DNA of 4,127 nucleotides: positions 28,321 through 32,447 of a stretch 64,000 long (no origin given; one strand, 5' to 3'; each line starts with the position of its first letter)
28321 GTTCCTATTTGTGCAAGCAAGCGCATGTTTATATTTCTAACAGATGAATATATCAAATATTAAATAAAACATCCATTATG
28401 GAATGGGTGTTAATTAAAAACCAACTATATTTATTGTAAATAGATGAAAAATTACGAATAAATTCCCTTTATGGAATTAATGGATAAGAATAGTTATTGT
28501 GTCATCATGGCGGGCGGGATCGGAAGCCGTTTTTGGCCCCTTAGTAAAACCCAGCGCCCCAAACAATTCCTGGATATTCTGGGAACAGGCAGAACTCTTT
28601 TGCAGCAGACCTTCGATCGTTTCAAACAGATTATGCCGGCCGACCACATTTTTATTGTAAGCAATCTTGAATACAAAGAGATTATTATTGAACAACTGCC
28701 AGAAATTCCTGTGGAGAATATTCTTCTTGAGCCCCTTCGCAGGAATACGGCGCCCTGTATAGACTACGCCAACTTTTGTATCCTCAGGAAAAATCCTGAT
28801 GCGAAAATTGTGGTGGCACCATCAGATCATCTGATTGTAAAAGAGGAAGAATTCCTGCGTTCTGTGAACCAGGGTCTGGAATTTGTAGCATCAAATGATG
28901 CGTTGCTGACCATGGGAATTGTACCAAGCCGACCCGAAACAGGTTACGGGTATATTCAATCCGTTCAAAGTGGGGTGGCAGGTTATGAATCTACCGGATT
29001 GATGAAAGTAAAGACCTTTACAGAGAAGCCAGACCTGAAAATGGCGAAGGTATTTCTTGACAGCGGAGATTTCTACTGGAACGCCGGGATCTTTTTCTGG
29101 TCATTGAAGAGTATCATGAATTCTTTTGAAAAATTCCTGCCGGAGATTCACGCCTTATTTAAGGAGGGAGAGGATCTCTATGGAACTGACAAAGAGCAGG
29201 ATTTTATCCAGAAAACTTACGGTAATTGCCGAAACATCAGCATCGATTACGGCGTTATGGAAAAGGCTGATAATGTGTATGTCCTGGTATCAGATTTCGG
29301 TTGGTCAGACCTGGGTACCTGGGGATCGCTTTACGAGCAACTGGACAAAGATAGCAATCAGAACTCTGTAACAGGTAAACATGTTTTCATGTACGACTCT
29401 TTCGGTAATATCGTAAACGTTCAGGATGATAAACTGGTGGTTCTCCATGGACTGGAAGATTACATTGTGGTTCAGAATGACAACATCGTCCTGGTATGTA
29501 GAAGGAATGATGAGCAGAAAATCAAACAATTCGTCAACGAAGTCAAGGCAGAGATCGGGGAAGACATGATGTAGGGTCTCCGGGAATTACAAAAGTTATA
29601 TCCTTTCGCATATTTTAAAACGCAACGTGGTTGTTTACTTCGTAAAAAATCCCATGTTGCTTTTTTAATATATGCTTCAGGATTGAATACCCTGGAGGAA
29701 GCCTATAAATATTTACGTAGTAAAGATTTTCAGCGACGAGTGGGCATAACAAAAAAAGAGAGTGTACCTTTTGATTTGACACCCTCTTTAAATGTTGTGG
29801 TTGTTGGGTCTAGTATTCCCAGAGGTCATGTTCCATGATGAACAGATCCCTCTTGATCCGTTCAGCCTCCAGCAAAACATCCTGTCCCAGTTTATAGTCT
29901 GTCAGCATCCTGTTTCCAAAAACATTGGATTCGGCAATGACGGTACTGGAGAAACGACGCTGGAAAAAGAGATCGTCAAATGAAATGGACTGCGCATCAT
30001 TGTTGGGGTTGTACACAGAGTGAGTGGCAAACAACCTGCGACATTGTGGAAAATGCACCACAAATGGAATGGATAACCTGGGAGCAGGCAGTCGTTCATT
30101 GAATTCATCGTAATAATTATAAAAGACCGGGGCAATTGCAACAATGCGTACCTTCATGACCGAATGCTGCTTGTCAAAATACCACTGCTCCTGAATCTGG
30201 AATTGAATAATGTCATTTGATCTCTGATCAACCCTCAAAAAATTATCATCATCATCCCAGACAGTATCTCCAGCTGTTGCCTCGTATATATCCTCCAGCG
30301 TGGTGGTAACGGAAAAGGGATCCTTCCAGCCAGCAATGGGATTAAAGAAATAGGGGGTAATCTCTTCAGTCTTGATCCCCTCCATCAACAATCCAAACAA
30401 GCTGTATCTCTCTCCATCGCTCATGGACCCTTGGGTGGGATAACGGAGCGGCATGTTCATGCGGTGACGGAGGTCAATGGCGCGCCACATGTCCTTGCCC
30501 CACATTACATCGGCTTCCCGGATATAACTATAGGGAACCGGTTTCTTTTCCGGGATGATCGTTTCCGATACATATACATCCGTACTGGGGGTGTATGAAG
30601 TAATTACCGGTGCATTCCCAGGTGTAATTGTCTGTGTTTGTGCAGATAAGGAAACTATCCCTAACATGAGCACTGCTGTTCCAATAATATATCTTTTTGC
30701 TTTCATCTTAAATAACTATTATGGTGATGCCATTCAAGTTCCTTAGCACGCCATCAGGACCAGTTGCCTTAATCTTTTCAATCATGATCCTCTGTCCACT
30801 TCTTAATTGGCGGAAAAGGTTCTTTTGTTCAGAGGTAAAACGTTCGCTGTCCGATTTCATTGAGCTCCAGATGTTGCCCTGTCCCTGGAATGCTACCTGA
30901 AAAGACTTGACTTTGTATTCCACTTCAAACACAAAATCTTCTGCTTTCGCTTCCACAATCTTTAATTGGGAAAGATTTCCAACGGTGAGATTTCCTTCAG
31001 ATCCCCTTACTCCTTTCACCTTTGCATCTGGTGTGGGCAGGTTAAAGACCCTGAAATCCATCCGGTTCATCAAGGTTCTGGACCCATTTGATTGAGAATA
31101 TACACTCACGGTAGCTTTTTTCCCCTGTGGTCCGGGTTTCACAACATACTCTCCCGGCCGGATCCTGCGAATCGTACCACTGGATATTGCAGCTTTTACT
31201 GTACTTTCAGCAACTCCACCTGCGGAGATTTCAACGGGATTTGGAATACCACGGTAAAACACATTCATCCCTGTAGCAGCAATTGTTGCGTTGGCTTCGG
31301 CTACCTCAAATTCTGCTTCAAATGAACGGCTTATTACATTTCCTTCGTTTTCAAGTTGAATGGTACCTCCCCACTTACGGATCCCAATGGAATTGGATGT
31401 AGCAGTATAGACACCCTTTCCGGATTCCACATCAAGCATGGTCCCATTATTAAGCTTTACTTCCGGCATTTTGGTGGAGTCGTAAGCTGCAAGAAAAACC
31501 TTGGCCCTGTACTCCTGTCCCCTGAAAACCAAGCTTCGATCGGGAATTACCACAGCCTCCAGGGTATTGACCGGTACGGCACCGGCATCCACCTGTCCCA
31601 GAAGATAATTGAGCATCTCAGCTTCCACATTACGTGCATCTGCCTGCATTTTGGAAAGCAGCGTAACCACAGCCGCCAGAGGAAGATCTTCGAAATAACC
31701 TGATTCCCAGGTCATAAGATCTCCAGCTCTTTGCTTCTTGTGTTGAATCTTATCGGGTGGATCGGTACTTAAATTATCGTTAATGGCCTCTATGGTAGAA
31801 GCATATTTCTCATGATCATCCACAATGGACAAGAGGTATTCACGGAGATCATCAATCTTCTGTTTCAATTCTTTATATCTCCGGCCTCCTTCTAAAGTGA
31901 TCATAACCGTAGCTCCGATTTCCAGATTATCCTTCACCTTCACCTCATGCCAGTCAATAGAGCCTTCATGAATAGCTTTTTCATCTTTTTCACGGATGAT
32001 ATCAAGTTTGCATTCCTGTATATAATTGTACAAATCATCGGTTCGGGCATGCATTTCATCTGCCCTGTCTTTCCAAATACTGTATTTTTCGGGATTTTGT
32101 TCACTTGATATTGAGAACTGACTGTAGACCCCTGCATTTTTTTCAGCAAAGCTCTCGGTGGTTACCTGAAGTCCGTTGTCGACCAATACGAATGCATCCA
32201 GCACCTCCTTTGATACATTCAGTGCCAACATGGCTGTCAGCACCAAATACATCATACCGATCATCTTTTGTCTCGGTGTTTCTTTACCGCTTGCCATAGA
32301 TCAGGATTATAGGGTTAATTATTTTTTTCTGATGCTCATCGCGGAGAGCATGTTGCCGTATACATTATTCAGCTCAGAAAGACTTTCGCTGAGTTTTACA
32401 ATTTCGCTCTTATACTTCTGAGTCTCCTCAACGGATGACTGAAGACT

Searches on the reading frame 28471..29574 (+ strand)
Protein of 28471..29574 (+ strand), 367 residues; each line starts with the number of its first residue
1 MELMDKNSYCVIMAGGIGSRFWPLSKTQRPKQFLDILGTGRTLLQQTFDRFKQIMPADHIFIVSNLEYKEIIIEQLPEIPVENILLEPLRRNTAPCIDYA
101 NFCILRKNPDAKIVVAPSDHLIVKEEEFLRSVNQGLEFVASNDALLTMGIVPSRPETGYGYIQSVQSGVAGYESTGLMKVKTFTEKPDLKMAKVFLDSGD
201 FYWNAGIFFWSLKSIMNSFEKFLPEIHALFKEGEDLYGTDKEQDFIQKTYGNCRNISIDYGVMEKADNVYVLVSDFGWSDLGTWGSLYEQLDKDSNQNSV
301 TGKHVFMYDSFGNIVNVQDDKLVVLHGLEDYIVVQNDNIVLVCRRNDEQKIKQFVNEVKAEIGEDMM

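Call 68: search_protein_families(library=pfam, proteins=[window:28471-29574:+])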
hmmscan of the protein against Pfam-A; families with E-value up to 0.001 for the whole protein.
window:28471-29574:+ (367 aa): 3 families
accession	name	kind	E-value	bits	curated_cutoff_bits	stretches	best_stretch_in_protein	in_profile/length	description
PF00483.29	NTP_transferase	-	4.2e-36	125.2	21.2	1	11-295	3-243/245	Nucleotidyl transferase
PF22640.1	ManC_GMP_beta-helix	-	2.3e-09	37.4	27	1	308-357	6-54/55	MannoseP isomerase/GMP-like beta-helix domain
PF12804.13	NTP_transf_3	-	1.7e-06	28.8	27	1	10-70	1-52/160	MobA-like NTP transferase domain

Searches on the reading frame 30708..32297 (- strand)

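Call 68: search_protein_families(library=pfam, proteins=[window:30708-32297:-])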
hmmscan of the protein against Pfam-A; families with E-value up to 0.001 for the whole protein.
window:30708-32297:- (529 aa): 4 families
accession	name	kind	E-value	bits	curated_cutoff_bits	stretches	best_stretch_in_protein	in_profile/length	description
PF12081.13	GldM_1st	-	4e-44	151.4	25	1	31-234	1-193/194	GldM N-terminal domain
PF21601.3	GldM_2nd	-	3.5e-23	82.4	24.4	1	237-334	1-98/98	GldM second domain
PF12080.14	GldM_4th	-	3.3e-21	76.5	24.6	1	421-528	1-113/114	GldM C-terminal domain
PF21602.3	GldM_3rd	-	1.1e-19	70.9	25.2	1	337-417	2-81/82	GldM third domain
